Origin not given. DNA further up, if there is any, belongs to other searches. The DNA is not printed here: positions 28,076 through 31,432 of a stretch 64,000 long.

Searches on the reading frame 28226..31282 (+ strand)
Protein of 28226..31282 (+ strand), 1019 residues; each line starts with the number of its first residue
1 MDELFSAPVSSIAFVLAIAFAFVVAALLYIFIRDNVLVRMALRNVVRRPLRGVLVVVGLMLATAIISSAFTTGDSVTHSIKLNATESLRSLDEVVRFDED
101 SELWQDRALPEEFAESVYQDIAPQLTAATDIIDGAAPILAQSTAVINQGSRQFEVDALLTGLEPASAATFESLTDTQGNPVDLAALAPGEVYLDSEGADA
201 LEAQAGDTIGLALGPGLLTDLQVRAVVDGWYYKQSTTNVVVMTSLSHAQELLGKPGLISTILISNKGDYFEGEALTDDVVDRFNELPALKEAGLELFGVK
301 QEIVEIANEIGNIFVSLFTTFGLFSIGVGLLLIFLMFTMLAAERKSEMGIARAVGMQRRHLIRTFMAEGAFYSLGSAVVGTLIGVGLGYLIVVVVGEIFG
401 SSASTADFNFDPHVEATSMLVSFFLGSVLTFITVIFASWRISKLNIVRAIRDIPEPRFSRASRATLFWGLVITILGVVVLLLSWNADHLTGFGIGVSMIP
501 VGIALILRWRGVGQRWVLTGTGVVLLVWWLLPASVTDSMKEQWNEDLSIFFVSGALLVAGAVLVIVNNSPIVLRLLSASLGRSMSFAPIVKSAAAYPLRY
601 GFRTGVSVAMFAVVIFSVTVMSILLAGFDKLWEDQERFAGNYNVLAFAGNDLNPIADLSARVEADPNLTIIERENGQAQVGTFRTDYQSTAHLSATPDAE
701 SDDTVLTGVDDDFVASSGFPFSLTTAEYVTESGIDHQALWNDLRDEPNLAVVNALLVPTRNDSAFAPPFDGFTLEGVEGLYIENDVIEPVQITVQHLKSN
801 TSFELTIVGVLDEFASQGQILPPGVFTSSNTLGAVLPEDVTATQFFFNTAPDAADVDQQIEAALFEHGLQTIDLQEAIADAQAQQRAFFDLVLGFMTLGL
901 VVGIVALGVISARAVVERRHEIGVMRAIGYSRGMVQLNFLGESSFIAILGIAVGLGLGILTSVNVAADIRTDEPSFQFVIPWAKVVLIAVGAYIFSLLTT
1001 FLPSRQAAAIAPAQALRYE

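Call 121: search_protein_families(library=padloc, alignment_id=A7, max_evalue=1e-8)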
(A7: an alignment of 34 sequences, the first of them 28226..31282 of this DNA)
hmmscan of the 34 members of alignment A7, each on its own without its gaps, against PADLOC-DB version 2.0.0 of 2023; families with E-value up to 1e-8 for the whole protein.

A. member 1, window:28226-31282:+ (1019 aa): 0 families

B. families by the number of members that match (of 34 scanned): 57 families (the first 25 are shown)
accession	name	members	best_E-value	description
PDLC01078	C3a156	3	6e-19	oxidoreductase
PDLC04135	mad3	2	4.6e-56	mads_3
PDLC04140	mad8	2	5.1e-13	mads_8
PDLC03387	MTase_II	1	1.9e-49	Type II methyltransferase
PDLC02357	AbiU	1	6.9e-41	AbiU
PDLC03353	MTase_II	1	2.3e-40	Type II methyltransferase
PDLC03371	MTase_II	1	1.3e-37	Type II methyltransferase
PDLC03350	MTase_II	1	7.8e-33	Type II methyltransferase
PDLC03323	MTase_II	1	7.7e-29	Type II methyltransferase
PDLC03299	MTase_II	1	1.5e-28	Type II methyltransferase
PDLC03230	MTase_II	1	6.7e-24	Type II methyltransferase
PDLC03260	MTase_II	1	1.8e-23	Type II methyltransferase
PDLC03337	MTase_II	1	2.3e-23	Type II methyltransferase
PDLC03252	MTase_II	1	5.3e-23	Type II methyltransferase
PDLC03295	MTase_II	1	6.5e-23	Type II methyltransferase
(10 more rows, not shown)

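Call 122: search_protein_families(library=pfam, alignment_id=A7, max_evalue=1e-8)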
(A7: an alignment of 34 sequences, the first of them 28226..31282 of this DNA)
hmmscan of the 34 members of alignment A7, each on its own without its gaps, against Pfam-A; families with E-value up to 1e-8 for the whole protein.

A. member 1, window:28226-31282:+ (1019 aa): 1 family
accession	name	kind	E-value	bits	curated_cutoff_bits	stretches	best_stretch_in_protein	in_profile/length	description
PF02687.27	FtsX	-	1.7e-33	115.6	25.5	2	320-446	2-120/120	FtsX-like permease C-terminal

B. families by the number of members that match (of 34 scanned): 31 families (the first 25 are shown)
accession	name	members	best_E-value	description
PF00355.32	Rieske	5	9.8e-20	Rieske [2Fe-2S] domain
PF00296.26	Bac_luciferase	3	6.5e-50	Luciferase-like monooxygenase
PF00848.25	Ring_hydroxyl_A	3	2.3e-21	Ring hydroxylating alpha subunit (catalytic domain)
PF00005.33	ABC_tran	2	7.5e-44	ABC transporter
PF07690.21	MFS_1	2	9.7e-42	Major Facilitator Superfamily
PF07859.19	Abhydrolase_3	1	1.2e-71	alpha/beta hydrolase fold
PF01987.23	AIM24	1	1.4e-65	Mitochondrial biogenesis AIM24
PF00230.25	MIP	1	1.7e-59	Major intrinsic protein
PF10117.15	McrBC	1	1.4e-54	McrBC 5-methylcytosine restriction system component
PF01555.25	N6_N4_Mtase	1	3.8e-41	DNA methylase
PF00496.27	SBP_bac_5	1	8.6e-38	Bacterial extracellular solute-binding proteins, family 5 Middle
PF10592.14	AIPR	1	1.2e-34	AIPR protein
PF02687.27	FtsX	1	1.7e-33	FtsX-like permease C-terminal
PF02585.22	PIG-L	1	3.1e-31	GlcNAc-PI de-N-acetylase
PF00561.26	Abhydrolase_1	1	2.4e-27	alpha/beta hydrolase fold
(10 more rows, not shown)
